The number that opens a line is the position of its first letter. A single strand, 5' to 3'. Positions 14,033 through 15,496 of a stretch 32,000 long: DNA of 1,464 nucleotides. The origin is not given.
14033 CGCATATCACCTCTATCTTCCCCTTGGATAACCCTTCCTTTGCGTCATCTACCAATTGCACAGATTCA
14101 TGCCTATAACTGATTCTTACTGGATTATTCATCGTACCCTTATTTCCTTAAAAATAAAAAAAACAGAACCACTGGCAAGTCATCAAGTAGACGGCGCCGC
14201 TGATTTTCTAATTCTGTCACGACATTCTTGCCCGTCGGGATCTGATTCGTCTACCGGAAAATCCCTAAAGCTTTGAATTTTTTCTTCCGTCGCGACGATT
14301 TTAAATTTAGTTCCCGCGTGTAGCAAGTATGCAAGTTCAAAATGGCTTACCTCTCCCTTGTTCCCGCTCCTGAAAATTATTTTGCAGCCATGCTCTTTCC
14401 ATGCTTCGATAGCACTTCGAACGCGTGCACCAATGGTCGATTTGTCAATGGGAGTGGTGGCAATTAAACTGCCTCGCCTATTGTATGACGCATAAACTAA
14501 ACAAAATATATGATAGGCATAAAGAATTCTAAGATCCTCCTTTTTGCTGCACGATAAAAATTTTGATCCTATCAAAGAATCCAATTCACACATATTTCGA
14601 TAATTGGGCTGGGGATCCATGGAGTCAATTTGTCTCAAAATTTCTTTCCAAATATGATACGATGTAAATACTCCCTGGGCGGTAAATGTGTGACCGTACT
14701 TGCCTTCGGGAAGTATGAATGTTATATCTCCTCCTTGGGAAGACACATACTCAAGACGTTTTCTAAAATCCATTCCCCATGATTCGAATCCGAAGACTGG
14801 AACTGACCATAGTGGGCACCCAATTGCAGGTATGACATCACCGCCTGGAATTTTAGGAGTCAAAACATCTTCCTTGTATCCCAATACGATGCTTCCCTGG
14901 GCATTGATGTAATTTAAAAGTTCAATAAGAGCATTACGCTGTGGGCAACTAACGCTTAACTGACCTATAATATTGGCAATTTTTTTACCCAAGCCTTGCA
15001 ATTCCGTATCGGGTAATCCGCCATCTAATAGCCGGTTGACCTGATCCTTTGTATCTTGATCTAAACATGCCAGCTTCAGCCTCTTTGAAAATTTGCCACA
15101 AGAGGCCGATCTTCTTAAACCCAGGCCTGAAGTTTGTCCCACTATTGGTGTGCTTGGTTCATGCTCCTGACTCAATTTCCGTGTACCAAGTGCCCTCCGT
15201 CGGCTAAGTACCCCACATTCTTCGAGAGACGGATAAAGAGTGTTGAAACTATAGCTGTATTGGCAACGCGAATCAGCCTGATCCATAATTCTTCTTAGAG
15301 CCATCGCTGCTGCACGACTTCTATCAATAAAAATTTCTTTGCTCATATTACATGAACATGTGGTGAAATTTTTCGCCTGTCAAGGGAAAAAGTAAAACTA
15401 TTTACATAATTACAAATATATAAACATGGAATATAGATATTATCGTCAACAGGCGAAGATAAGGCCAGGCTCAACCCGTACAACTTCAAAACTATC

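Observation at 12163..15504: Tandem two-copy cassette of an unassignable ~380-aa family with patchwise near-identical DNA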

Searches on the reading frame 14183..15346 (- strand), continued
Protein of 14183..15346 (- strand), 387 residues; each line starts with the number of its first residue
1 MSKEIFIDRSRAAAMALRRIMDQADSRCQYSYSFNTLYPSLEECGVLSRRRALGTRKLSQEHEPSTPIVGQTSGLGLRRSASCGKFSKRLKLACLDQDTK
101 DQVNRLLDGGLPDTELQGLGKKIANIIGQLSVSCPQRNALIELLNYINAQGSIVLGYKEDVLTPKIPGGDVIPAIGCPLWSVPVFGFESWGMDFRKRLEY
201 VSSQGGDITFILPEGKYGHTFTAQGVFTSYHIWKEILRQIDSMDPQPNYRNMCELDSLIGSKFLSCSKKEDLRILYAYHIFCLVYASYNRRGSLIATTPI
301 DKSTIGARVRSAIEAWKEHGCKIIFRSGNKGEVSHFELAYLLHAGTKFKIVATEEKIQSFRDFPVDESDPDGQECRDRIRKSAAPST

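Call 102: find_encoding_contigs(protein=P0033, flank=4000, max_places=1)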
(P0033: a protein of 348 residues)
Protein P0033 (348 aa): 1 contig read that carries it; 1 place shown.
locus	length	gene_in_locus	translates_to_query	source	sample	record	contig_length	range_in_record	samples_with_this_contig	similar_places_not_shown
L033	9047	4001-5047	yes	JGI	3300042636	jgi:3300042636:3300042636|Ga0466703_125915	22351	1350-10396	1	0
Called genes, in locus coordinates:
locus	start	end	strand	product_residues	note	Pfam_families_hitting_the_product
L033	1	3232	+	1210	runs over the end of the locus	-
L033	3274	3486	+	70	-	-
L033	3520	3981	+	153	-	-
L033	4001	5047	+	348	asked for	-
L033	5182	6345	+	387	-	PF15545:Ntox8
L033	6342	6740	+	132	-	PF11042:DUF2750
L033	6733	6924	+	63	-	-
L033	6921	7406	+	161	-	-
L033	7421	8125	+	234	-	PF12639:Colicin-DNase, PF14414:WHH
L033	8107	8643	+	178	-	PF14567:SUKH_5 (faint), PF09346:SMI1_KNR4, PF14568:SUKH_6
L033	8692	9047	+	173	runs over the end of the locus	-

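Call 103: find_encoding_contigs(protein=P0035, flank=4000, max_places=1)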
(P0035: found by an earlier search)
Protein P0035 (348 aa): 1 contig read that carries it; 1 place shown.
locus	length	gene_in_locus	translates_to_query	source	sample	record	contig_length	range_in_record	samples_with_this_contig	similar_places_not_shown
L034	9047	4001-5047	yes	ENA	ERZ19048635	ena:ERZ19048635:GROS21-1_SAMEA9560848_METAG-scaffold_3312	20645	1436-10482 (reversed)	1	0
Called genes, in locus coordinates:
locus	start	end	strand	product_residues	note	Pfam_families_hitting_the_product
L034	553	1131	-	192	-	-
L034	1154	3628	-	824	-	-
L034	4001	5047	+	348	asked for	-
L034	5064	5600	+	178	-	-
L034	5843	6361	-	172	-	PF14567:SUKH_5 (faint), PF09346:SMI1_KNR4, PF14568:SUKH_6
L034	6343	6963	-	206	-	PF12639:Colicin-DNase, PF14414:WHH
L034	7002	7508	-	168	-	-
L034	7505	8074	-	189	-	-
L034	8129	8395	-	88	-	-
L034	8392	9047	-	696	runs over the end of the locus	?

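Call 105: search_protein_families(library=pfam, proteins=[L033:2-3232:+, L034:1154-3628:-, L034:8392-9045:-, L033:6921-7406:+, L033:5182-6345:+, L034:7505-8074:-, L034:553-1131:-, L033:8692-9045:+], max_evalue=0.05)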
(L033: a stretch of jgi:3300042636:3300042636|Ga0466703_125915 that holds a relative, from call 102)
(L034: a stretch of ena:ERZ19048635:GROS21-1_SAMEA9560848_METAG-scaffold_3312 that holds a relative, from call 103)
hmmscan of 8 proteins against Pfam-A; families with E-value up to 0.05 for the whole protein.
L033:2-3232:+ (1076 aa): 0 families

L034:1154-3628:- (824 aa): 2 families
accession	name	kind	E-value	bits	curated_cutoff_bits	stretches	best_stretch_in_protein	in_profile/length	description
PF14178.11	YppF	-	2.2e-05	24.7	24.7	0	566-589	21-44/59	YppF-like protein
PF14261.11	DUF4351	-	0.01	16.3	25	0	99-121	33-55/59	Domain of unknown function (DUF4351)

L034:8392-9045:- (217 aa): 0 families

L033:6921-7406:+ (161 aa): 1 family
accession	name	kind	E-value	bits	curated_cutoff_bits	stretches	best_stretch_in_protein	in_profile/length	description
PF24753.1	DUF7698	-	0.039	14.3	27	0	45-99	31-82/118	Domain of unknown function (DUF7698)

L033:5182-6345:+ (387 aa): 1 family
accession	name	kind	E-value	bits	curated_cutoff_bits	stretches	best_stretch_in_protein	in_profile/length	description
PF15545.11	Ntox8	-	7.3e-16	58.6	25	1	307-375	2-70/70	Bacterial toxin 8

L034:7505-8074:- (189 aa): 1 family
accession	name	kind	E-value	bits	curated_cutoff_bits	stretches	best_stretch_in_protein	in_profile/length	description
PF22085.1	NorB_cytochrome_c-like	-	0.041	14.7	29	0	113-170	82-139/181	Nitric oxide reductase subunit B, cytochrome c-like domain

L034:553-1131:- (192 aa): 0 families

L033:8692-9045:+ (118 aa): 0 families

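Call 107: search_protein_families(library=pfam, proteins=[L034:5064-5600:+, L033:3520-3981:+, L033:3274-3486:+, L017:4346-4825:-, P0035, L008:7121-7357:+], max_evalue=1)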
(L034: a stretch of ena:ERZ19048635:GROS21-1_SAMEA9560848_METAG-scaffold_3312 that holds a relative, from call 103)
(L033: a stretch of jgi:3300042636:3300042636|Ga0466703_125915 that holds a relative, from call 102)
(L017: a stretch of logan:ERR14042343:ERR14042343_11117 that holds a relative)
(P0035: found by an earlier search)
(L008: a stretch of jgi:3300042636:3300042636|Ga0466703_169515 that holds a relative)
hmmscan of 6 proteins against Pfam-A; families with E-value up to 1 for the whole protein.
L034:5064-5600:+ (178 aa): 0 families

L033:3520-3981:+ (153 aa): 0 families

L033:3274-3486:+ (70 aa): 0 families

L017:4346-4825:- (159 aa): 1 family
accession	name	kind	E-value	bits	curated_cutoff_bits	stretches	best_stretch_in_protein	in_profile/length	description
PF16055.10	DUF4798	-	0.026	14.9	27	1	100-142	17-60/100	Domain of unknown function (DUF4798)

P0035 (348 aa): 0 families

L008:7121-7357:+ (78 aa): 0 families

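Call 111: search_dna_similar(query=window:14183-15346:-, collection=plasmids, mode=protein, max_evalue=0.01, max_rows=10)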
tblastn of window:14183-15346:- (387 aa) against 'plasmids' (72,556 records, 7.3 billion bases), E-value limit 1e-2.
No match.

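Call 112: search_dna_similar(query=P0021, collection=plasmids, mode=protein, max_evalue=0.01, max_rows=10)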
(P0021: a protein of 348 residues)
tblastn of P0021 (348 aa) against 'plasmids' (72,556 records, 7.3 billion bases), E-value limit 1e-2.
No match.

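Call 113: search_dna_similar(query=P0021, collection=phages, mode=protein, max_evalue=0.01, max_rows=10)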
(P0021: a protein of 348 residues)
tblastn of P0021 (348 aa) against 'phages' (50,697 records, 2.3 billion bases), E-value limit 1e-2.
No match.

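Call 114: find_related_loci(query=A1, collection=viral_contigs, flank=3000)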
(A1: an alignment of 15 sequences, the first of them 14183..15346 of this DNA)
Query A1 (387 aa) in viral_contigs; peptide patterns used: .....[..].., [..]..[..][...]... (x = any residue, [..] = any of these).
102 stretches matched a pattern, but none encodes a relative of the query by tblastn (E <= 1e-3).
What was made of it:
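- Tried and rejected: None found (calls 111-114).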

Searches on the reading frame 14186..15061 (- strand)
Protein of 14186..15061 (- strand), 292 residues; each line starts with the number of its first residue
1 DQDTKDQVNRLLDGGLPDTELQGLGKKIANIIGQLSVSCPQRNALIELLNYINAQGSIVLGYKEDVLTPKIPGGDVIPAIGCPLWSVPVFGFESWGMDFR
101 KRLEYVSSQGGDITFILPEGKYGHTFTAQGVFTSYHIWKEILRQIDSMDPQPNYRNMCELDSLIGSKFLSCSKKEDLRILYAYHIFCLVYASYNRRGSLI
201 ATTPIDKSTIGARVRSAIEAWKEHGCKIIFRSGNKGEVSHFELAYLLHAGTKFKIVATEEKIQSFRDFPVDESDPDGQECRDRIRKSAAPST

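Call 56: predict_structure(alignment_id=A4)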
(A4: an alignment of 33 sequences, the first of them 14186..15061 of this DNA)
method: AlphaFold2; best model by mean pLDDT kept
length: 292 residues; sequences in the alignment: 33
mean_pLDDT: 92.2   pTM: 0.90
mean pLDDT of the five models: 92.2, 91.0, 90.4, 89.9, 88.1
residues with pLDDT >= 90: 233; 70-90: 50; 50-70: 9; < 50: 0
segments of 3 or more residues with pLDDT < 50: none
pLDDT, mean of each block of 10 residues (from residue 1): 94 90 97 96 96 96 92 94 82 90 95 93 85 98 96 88 86 93 95 85 95 96 80 83 98 96 96 97 96 74
secondary structure, 60 per line:
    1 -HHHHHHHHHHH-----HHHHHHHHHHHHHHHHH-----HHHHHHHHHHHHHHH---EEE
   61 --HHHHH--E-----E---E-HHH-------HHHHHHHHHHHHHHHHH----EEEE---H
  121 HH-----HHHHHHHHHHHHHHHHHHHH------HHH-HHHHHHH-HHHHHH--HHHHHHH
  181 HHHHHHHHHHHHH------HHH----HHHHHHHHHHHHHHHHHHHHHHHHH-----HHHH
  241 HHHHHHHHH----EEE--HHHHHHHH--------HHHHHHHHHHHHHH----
elements in order: H2-12 H18-34 H40-54 E58-60 H63-67 H92-108 E113-116 H128-147 H158-164 H166-171 H174-193 H207-231 H237-249 E254-256 H259-266 H275-288
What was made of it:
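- The AF2 model has pLDDT 92.2 and pTM 0.90 (call 56). The core is well folded and conserved (call 56).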

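Call 61: fold_search(model_id=the predicted structure, library=pdb)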
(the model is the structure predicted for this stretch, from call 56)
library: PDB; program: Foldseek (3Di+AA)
matches with E <= 10: 153; with E <= 0.001: 0
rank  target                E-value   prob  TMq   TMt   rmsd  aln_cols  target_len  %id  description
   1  9j25_B                9.9e-01  0.04  0.11  0.08  17.7       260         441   10  Structural basis of the bifunctionality of M. salinexigens ZYF650T glucosylglycerol phosphorylase in glucosylglycerol  (released 2025-09-03)
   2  7tu7_A                9.9e-01  0.03  0.10  0.09  20.3       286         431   11  Structure of the L. blandensis dGTPase H125A mutant bound to dGTP (released 2022-06-01)
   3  5i20_B                1.1e+00  0.06  0.13  0.13  19.3       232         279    8  Crystal structure of protein (released 2016-06-01)
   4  9j25_A                1.1e+00  0.03  0.11  0.08  16.9       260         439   11  Structural basis of the bifunctionality of M. salinexigens ZYF650T glucosylglycerol phosphorylase in glucosylglycerol  (released 2025-09-03)
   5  5xsd_B                1.6e+00  0.02  0.11  0.11  19.0       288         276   12  XylFII-LytSN complex mutant - D103A (released 2017-08-02)
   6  9si1                  2.3e+00  0.09  0.13  0.04  11.5       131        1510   11  Mouse otoferlin (216-1931) in the lipid-free Ca2+-bound state, "closed-like" conformation (released 2025-11-05)
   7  2rjo                  2.3e+00  0.02  0.10  0.09  17.9       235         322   14  Crystal structure of Twin-arginine translocation pathway signal protein from Burkholderia phytofirmans (released 2007-10-23)
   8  9j25_C                2.5e+00  0.02  0.11  0.09  17.7       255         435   10  Structural basis of the bifunctionality of M. salinexigens ZYF650T glucosylglycerol phosphorylase in glucosylglycerol  (released 2025-09-03)
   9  8j2w_B                2.6e+00  0.03  0.15  0.14  20.6       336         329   13  Saccharothrix syringae photocobilins protein, dark state (released 2024-04-10)
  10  3cmj                  2.9e+00  0.02  0.10  0.08  18.1       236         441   12  Crystal Structure of engineered Beta-Glucosidase from Soil metagenome (released 2008-10-07)
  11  8y2l_A                3.0e+00  0.04  0.12  0.08  18.1       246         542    8  The Crystal Structure of Glucosyltransferase TcdB from Clostridioides difficile (released 2025-01-29)
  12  6agz_A                3.3e+00  0.03  0.15  0.13  16.4       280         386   10  Crystal structure of Old Yellow Enzyme from Pichia sp. AKU4542 (released 2019-06-26)
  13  8d00                  3.3e+00  0.02  0.11  0.11  19.6       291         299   11  Structure of the Arabidopsis thaliana SPIRAL2 TOG domain (released 2023-11-29)
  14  1kfd                  3.3e+00  0.02  0.16  0.11  17.1       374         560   12  CRYSTAL STRUCTURES OF THE KLENOW FRAGMENT OF DNA POLYMERASE I COMPLEXED WITH DEOXYNUCLEOSIDE TRIPHOSPHATE AND PYROPHOSPH (released 1994-06-22)
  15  4h6q_A                3.4e+00  0.03  0.14  0.13  18.8       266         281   10  Structure of oxidized Deinococcus radiodurans proline dehydrogenase complexed with L-tetrahydrofuroic acid (released 2012-11-28)
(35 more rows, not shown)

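Call 96: fold_search(model_id=the predicted structure, library=viral)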
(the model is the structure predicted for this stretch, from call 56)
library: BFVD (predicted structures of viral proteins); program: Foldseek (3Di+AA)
matches with E <= 10: 96; with E <= 0.001: 0
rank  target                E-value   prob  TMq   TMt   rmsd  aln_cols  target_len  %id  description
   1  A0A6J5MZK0            7.2e-01  0.07  0.14  0.07  19.9       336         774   12  Uncharacterized protein [uncultured Caudovirales phage]
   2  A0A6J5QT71            1.3e+00  0.06  0.14  0.11  21.4       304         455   12  Uncharacterized protein [uncultured Caudovirales phage]
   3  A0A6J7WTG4            1.4e+00  0.05  0.15  0.09  18.2       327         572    8  Uncharacterized protein [uncultured Caudovirales phage]
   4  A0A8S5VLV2            1.4e+00  0.04  0.14  0.11  22.3       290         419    9  (no name in the UniProt tables at hand)
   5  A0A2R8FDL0            1.7e+00  0.06  0.16  0.16  17.3       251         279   11  P-loop containing nucleoside triphosphate hydrolase [Brazilian cedratvirus IHUMI]
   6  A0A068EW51            2.0e+00  0.11  0.18  0.13  15.0       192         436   11  Protein SORF3 [Falconid herpesvirus 1]
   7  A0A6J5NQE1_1          2.2e+00  0.06  0.17  0.08  14.5       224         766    8  Zeta toxin domain containing protein [uncultured Caudovirales phage]
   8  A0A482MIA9            2.2e+00  0.06  0.14  0.10  18.1       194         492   12  Putative DHD superfamily phosphohydrolase [Nodularia phage vB_NspS-kac65v161]
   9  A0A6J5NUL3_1          2.3e+00  0.06  0.16  0.07  15.9       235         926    8  Uncharacterized protein [uncultured Caudovirales phage]
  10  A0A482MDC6            2.4e+00  0.05  0.14  0.19  17.1       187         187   12  (no name in the UniProt tables at hand)
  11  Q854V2                2.9e+00  0.04  0.14  0.11  26.0       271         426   11  Uncharacterized protein [Mycobacterium phage Che9c]
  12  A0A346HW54            3.0e+00  0.02  0.12  0.04  27.0       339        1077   12  (no name in the UniProt tables at hand)
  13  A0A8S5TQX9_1          3.0e+00  0.02  0.12  0.05  20.7       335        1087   10  Uncharacterized protein [Myoviridae sp. ctY1522]
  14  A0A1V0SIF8            3.2e+00  0.03  0.12  0.08  22.4       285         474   12  Uncharacterized protein [Klosneuvirus KNV1]
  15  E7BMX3                3.2e+00  0.03  0.16  0.14  26.1       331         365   11  Polyprotein (Fragment) [Grapevine associated hypovirus-1]
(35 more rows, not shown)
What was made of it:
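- On Known protein fold (any): For the pLDDT 92 / pTM 0.90 model, the best Foldseek E-value against PDB is 0.99 (TM at most 0.19) and against BFVD 0.72 (calls 56, 61, 96).
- The best Foldseek E-value is 0.99 against PDB and 0.72 against BFVD, with TM at most 0.21 (calls 61, 96).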
